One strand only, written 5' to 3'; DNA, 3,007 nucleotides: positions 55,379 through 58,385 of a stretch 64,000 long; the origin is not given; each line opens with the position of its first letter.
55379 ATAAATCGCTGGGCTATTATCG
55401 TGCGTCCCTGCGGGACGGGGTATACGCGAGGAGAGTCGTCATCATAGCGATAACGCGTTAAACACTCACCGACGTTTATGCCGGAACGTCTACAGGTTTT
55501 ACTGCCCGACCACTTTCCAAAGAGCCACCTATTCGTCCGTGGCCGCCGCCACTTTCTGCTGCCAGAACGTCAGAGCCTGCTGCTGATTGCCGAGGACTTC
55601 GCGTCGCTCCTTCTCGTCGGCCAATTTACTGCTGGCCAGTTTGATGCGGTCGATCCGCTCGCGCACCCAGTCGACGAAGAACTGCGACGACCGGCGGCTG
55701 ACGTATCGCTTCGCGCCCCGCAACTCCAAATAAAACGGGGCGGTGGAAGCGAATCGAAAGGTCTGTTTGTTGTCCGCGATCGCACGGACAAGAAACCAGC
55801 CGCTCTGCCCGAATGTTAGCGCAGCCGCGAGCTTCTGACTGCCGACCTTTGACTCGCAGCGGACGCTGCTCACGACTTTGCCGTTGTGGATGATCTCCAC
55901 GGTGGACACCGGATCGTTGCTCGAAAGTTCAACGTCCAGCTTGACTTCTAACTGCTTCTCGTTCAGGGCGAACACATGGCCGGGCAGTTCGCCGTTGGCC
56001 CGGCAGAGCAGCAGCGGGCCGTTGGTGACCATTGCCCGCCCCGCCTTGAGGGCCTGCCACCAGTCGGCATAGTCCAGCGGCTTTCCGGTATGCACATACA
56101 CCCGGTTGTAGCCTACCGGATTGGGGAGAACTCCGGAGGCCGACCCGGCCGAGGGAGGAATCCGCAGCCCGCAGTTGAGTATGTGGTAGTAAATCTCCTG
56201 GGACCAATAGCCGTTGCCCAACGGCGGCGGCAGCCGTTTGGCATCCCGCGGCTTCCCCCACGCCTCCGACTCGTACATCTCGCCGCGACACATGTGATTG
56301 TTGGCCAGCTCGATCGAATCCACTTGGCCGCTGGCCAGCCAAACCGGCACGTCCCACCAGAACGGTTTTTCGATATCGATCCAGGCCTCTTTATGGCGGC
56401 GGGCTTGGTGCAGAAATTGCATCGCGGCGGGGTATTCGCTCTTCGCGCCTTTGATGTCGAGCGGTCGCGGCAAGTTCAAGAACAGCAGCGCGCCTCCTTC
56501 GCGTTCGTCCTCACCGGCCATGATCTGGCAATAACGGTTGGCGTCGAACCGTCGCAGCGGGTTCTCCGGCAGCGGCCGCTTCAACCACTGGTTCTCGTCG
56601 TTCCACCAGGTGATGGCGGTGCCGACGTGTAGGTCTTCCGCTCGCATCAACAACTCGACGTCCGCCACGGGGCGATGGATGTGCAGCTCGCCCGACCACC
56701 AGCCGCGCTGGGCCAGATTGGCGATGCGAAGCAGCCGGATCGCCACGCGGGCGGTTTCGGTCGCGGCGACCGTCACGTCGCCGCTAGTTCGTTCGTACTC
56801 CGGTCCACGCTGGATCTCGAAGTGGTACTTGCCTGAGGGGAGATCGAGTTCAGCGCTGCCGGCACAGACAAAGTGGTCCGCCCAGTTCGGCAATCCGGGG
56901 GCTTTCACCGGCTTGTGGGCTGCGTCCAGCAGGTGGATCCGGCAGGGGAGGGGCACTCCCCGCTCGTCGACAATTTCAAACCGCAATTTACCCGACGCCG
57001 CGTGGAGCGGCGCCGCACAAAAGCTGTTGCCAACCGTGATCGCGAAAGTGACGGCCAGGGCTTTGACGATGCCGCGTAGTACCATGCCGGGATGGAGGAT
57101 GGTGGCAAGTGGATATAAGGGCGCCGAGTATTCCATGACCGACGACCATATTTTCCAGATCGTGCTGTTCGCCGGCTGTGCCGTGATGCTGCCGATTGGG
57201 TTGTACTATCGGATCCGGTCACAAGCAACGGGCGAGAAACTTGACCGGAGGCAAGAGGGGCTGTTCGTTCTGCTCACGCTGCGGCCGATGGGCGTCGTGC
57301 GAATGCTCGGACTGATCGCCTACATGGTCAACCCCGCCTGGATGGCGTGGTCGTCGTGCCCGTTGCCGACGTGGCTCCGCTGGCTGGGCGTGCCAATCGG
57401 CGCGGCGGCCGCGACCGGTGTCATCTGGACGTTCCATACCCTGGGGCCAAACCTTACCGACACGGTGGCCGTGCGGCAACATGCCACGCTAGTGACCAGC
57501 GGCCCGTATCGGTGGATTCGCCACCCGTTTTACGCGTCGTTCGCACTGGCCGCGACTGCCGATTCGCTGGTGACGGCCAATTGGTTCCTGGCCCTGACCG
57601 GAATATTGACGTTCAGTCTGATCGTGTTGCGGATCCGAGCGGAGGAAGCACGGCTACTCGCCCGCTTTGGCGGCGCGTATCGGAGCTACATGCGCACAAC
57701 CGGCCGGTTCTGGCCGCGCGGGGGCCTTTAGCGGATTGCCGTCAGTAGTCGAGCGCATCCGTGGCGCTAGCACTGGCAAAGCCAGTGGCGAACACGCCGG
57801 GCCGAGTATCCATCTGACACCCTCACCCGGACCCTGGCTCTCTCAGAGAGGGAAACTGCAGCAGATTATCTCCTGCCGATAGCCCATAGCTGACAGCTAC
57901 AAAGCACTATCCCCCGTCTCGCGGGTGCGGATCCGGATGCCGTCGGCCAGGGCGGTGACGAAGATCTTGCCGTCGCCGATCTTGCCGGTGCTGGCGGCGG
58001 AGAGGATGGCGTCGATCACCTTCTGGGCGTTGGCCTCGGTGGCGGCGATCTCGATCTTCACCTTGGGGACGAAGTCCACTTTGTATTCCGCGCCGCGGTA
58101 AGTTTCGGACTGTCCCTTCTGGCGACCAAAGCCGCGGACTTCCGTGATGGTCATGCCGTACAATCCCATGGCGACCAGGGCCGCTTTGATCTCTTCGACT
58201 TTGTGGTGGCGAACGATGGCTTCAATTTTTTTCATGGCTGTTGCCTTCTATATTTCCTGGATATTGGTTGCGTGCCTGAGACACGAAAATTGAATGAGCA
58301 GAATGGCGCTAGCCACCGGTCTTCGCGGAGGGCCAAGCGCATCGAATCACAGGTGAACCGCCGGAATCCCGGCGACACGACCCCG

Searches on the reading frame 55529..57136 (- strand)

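Call 31: search_protein_families(library=pfam, proteins=[window:55529-57136:-], max_evalue=0.01)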
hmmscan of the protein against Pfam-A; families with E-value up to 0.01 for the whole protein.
window:55529-57136:- (535 aa): 0 families

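Call 59: search_protein_families(library=ncbifam, proteins=[window:55529-57136:-], max_evalue=0.01)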
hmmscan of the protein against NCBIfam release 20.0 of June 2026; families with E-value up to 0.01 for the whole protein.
window:55529-57136:- (535 aa): 1 family
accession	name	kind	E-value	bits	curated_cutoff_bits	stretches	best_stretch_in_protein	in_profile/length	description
NF038032.1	CehA_McbA_metalo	domain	2.1e-32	112.8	80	1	145-471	1-315/315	CehA/McbA family metallohydrolase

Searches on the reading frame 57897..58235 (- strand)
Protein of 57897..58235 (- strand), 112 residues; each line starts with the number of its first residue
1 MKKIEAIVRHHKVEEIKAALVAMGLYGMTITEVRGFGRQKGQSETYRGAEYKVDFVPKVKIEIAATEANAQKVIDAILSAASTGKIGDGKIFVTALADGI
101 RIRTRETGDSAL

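Call 31: search_protein_families(library=pfam, proteins=[window:57897-58235:-], max_evalue=0.01)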
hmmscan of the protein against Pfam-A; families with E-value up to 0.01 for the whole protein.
window:57897-58235:- (112 aa): 1 family
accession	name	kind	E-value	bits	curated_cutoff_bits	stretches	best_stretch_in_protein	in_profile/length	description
PF00543.27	P-II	-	3.5e-29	101.6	25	1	1-106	1-102/102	Nitrogen regulatory protein P-II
